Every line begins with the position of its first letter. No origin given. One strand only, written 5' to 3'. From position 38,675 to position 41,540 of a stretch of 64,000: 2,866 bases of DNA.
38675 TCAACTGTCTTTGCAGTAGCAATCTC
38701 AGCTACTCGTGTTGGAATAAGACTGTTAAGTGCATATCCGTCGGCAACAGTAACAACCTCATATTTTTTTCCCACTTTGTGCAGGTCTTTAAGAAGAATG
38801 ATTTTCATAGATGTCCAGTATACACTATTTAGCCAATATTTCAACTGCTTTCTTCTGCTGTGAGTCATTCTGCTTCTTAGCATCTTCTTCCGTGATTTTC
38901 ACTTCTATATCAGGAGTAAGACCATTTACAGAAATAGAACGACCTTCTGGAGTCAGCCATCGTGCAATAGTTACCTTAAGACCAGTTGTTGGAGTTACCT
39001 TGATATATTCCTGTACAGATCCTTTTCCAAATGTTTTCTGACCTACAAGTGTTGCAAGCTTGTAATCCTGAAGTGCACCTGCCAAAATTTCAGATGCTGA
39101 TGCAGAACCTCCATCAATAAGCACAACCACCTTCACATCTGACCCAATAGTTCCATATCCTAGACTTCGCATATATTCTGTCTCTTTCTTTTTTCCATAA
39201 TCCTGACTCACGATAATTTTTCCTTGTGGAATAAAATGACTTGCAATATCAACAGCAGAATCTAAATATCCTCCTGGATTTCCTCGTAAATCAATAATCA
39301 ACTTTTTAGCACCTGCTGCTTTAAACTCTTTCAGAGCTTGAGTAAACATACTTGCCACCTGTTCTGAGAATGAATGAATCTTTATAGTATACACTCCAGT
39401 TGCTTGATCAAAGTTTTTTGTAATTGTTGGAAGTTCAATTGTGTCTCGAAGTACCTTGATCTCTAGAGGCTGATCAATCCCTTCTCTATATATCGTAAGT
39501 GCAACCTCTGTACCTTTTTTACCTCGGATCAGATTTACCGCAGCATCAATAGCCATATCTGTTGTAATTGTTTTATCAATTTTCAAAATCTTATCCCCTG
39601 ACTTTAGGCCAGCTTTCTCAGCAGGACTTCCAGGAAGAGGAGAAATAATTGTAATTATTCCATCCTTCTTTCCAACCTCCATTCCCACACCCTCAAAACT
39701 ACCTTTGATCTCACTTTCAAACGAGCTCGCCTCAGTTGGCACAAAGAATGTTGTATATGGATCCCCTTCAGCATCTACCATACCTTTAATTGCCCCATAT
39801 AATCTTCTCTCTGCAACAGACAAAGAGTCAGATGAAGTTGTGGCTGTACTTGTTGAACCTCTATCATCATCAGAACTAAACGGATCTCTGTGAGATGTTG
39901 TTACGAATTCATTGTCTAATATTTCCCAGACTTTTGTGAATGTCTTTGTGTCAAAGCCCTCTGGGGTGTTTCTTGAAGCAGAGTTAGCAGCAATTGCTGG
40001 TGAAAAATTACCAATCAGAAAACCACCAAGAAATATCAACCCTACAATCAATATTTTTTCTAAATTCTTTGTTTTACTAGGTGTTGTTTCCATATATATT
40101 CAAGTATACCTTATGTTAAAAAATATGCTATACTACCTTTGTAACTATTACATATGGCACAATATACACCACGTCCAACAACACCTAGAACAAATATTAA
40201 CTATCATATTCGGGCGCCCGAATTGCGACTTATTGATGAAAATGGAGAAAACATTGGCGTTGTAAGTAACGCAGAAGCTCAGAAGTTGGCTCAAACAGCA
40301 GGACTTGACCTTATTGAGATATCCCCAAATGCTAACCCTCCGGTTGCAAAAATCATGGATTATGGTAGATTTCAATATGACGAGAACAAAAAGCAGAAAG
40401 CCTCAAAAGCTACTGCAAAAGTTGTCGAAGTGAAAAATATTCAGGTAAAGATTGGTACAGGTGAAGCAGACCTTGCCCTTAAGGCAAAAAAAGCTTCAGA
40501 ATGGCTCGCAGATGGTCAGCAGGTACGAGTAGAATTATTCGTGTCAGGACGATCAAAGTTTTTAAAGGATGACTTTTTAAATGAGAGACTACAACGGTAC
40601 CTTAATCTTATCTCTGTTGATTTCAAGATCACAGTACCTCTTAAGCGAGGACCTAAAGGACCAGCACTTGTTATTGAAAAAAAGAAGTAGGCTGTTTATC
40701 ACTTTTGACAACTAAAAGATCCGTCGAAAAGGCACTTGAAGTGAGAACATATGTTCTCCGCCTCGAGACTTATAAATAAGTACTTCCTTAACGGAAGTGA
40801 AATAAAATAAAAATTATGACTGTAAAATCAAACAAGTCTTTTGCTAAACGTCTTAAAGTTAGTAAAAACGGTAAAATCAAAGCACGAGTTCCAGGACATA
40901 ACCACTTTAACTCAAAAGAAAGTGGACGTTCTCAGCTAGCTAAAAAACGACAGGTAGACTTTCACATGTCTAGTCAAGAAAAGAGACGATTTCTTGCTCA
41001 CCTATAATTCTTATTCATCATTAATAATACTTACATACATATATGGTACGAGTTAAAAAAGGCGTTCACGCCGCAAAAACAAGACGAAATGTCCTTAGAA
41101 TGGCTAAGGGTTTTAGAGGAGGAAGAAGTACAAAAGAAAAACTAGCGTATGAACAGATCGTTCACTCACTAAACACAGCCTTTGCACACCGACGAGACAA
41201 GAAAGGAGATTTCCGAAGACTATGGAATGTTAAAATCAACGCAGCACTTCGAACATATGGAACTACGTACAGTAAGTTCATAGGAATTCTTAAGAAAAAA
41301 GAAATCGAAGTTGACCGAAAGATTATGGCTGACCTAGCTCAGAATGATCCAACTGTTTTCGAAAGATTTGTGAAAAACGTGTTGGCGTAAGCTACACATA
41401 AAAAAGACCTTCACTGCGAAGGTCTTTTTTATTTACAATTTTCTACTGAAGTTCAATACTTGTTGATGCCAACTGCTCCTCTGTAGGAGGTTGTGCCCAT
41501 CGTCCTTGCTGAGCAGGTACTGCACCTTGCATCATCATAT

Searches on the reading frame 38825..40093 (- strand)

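Call 60: search_protein_families(library=pfam, proteins=[window:38825-40093:-], max_evalue=0.001)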
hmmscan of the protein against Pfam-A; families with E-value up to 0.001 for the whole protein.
window:38825-40093:- (422 aa): 4 families
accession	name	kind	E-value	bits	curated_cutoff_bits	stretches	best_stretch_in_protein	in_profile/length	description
PF03572.23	Peptidase_S41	-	3.5e-53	180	24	1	236-398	4-165/165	Peptidase family S41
PF00595.29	PDZ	-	1.3e-12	48.4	23.2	1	130-201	8-80/81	PDZ domain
PF13180.12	PDZ_2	-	5.5e-12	46.2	27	1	137-214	4-80/80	PDZ domain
PF17820.7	PDZ_6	-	9.9e-11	41.7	27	1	150-203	3-54/54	PDZ domain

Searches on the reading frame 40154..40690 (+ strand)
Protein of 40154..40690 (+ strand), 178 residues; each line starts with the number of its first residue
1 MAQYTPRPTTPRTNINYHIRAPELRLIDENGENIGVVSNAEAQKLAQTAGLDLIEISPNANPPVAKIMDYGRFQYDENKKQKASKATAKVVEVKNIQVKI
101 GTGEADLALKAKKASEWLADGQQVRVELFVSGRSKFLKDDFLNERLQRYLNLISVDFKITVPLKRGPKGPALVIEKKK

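Call 6: search_protein_families(library=pfam, proteins=[window:40154-40690:+], max_evalue=0.01)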
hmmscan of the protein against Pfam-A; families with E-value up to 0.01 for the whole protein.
window:40154-40690:+ (178 aa): 2 families
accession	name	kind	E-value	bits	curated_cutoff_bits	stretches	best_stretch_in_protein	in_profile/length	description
PF05198.21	IF3_N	-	3.6e-30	104.4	26.9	1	15-83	1-69/70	Translation initiation factor IF-3, N-terminal domain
PF00707.27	IF3_C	-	1.8e-08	34.6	34.8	1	91-138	1-48/86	Translation initiation factor IF-3, C-terminal domain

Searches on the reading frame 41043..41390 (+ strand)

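Call 6: search_protein_families(library=pfam, proteins=[window:41043-41390:+], max_evalue=0.01)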
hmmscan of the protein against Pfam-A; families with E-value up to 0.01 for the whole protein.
window:41043-41390:+ (115 aa): 1 family
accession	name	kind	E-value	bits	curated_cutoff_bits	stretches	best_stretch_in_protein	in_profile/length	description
PF00453.23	Ribosomal_L20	-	1.9e-34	118.4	30.8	1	3-108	1-106/107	Ribosomal protein L20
